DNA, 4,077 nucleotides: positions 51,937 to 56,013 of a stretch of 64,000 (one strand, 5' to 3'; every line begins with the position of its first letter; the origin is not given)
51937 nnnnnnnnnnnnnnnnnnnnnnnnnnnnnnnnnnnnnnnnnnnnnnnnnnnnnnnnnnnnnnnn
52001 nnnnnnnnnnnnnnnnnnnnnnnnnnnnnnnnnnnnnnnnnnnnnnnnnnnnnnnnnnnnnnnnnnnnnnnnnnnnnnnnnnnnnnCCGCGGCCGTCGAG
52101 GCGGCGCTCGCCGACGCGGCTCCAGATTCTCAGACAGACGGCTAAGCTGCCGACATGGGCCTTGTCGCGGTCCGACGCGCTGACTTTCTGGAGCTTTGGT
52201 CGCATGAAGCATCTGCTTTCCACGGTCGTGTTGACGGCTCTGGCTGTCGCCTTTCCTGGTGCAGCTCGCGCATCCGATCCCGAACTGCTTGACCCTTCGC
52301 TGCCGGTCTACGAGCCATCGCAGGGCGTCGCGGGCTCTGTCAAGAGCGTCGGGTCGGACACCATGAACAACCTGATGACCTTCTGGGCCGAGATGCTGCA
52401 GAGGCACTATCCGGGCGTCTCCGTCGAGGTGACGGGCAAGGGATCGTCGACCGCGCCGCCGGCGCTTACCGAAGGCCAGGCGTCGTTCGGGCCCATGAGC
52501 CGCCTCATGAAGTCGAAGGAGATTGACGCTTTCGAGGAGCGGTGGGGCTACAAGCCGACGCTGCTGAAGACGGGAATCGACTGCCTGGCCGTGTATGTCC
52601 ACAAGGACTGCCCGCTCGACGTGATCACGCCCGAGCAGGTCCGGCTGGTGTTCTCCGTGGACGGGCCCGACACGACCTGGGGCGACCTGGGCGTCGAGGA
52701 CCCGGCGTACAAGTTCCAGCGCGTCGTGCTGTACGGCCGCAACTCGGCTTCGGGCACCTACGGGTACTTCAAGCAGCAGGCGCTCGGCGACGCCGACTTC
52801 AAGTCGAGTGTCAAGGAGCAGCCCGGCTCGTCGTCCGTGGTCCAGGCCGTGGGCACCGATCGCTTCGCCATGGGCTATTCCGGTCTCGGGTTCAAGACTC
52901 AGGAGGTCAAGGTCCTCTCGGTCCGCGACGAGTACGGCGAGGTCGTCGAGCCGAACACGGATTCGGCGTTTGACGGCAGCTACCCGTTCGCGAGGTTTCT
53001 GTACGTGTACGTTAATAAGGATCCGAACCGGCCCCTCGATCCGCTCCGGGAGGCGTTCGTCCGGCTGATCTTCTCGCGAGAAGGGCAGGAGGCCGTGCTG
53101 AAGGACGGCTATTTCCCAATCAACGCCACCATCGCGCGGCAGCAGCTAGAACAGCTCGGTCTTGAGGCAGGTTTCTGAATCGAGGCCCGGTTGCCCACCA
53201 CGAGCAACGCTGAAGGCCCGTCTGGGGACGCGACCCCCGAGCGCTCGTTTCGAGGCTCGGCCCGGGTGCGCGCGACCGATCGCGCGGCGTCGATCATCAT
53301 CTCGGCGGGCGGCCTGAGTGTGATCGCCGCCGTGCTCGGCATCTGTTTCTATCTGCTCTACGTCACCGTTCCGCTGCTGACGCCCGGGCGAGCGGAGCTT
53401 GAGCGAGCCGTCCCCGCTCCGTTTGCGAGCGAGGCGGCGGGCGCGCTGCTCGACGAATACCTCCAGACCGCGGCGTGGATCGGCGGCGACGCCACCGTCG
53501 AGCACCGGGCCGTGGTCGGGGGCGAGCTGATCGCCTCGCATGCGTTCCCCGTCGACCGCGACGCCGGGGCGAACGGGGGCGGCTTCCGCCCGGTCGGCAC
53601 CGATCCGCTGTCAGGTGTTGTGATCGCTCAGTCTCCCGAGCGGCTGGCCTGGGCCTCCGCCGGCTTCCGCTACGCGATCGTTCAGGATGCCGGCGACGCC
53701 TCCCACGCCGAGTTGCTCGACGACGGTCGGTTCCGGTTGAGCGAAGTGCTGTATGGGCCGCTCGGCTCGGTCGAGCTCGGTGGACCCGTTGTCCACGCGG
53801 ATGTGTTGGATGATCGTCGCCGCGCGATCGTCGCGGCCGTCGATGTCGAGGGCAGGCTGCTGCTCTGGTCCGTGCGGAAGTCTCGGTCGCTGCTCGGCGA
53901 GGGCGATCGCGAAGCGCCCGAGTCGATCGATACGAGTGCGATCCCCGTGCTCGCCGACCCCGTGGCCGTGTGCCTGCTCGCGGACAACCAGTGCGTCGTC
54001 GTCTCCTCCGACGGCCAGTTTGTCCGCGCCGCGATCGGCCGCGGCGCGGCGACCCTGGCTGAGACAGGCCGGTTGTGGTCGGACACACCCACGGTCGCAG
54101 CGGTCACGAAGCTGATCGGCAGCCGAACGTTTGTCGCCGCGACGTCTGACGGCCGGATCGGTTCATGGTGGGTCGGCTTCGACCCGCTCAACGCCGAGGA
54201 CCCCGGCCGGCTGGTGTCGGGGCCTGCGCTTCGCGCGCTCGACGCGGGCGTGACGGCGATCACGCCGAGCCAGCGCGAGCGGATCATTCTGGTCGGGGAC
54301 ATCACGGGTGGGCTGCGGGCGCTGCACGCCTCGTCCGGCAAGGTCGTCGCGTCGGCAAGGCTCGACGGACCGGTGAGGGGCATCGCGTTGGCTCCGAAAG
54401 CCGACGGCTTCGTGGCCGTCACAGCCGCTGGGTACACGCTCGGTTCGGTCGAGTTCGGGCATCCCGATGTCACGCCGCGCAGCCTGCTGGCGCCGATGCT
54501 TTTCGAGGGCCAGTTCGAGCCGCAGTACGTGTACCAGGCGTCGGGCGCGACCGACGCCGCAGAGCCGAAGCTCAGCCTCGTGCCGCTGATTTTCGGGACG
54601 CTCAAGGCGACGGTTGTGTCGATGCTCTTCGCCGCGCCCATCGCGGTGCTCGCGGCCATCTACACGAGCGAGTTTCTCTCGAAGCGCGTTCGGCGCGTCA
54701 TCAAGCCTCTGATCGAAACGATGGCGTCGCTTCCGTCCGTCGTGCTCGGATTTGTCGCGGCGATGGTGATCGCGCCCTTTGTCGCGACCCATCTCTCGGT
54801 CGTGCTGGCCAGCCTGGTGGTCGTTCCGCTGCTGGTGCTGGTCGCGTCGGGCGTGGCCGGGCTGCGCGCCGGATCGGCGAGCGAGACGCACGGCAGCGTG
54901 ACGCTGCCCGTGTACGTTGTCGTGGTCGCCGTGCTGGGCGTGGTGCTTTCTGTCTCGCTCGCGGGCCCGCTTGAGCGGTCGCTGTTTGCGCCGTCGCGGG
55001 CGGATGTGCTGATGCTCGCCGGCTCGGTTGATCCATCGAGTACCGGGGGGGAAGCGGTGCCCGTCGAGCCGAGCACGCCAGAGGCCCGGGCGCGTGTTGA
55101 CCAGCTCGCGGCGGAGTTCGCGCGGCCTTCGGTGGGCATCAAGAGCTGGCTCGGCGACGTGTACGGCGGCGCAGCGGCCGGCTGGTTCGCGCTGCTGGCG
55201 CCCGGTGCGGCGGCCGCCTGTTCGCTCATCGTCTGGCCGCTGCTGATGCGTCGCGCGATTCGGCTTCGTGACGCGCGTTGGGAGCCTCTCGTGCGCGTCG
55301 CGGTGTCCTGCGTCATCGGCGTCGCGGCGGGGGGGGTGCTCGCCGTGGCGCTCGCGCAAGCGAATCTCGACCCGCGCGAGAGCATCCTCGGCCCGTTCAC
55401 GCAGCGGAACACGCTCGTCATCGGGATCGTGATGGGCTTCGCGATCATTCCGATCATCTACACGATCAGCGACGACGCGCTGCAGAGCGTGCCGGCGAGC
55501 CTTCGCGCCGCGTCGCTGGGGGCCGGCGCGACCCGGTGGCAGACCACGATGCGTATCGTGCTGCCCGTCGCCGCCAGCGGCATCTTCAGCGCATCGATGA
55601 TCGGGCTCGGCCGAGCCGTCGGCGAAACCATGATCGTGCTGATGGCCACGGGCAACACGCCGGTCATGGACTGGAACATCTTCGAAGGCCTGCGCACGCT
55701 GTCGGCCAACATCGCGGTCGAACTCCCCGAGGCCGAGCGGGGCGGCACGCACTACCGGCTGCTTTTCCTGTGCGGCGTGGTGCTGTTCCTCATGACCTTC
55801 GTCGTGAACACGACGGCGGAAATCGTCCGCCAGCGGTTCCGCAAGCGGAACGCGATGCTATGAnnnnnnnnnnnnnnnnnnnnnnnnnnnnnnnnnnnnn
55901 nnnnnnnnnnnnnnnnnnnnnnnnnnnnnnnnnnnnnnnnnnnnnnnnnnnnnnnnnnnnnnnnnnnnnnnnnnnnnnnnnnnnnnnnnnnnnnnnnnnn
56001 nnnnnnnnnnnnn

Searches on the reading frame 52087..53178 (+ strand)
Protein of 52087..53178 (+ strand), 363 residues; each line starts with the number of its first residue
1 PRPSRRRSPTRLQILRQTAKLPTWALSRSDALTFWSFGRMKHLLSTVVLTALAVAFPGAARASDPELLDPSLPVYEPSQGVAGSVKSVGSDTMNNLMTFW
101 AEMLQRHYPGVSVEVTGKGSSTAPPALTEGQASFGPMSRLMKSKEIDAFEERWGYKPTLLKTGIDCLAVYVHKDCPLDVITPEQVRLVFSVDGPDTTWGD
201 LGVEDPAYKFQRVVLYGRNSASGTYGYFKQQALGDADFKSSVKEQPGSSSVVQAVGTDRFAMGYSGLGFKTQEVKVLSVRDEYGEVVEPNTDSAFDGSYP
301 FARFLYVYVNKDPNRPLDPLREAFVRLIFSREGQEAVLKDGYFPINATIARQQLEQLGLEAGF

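Call 9: search_protein_families(library=pfam, max_evalue=0.01, proteins=[window:52087-53178:+])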
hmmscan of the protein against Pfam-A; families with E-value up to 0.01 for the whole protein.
window:52087-53178:+ (363 aa): 2 families
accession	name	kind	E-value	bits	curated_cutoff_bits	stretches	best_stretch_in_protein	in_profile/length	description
PF12849.12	PBP_like_2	-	3e-25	89.9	27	1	77-332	4-267/267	PBP superfamily domain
PF12727.12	PBP_like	-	0.001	18.7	27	1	101-264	1-149/193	PBP superfamily domain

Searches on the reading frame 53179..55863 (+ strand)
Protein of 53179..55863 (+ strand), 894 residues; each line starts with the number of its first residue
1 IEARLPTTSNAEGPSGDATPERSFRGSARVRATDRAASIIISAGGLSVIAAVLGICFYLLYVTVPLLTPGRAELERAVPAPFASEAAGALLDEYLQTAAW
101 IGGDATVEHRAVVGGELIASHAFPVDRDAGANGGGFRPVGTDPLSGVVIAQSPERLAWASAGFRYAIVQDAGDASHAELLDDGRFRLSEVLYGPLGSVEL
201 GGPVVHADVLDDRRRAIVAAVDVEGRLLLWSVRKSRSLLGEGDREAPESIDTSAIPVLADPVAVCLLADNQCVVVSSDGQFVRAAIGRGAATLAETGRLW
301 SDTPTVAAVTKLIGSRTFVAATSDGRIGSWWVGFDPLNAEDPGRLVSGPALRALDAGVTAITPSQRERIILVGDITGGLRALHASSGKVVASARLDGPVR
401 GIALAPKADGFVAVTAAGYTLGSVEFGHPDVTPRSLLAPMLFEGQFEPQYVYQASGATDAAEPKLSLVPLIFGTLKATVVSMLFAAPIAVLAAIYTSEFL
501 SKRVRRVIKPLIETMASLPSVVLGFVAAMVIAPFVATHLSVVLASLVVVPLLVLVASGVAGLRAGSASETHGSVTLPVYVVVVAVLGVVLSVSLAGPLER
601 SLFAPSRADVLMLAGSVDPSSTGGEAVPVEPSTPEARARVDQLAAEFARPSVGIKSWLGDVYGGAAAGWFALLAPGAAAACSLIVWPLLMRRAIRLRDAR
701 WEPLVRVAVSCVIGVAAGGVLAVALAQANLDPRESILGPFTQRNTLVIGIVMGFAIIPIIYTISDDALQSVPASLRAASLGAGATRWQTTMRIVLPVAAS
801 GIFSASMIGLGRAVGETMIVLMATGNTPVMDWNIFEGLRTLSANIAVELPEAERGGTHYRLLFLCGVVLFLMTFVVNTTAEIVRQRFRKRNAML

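Call 8: search_protein_families(library=pfam, max_evalue=0.01, proteins=[window:53179-55863:+])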
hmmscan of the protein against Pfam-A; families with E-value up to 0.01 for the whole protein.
window:53179-55863:+ (894 aa): 2 families
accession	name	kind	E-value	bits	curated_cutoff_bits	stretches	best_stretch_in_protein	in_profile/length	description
PF00528.27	BPD_transp_1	-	4.6e-11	43.2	26.4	1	725-889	43-184/184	Binding-protein-dependent transport system inner membrane component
PF13360.13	PQQ_2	-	0.00027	21.1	27.6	0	353-419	24-83/233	Outer membrane protein assembly factor BamB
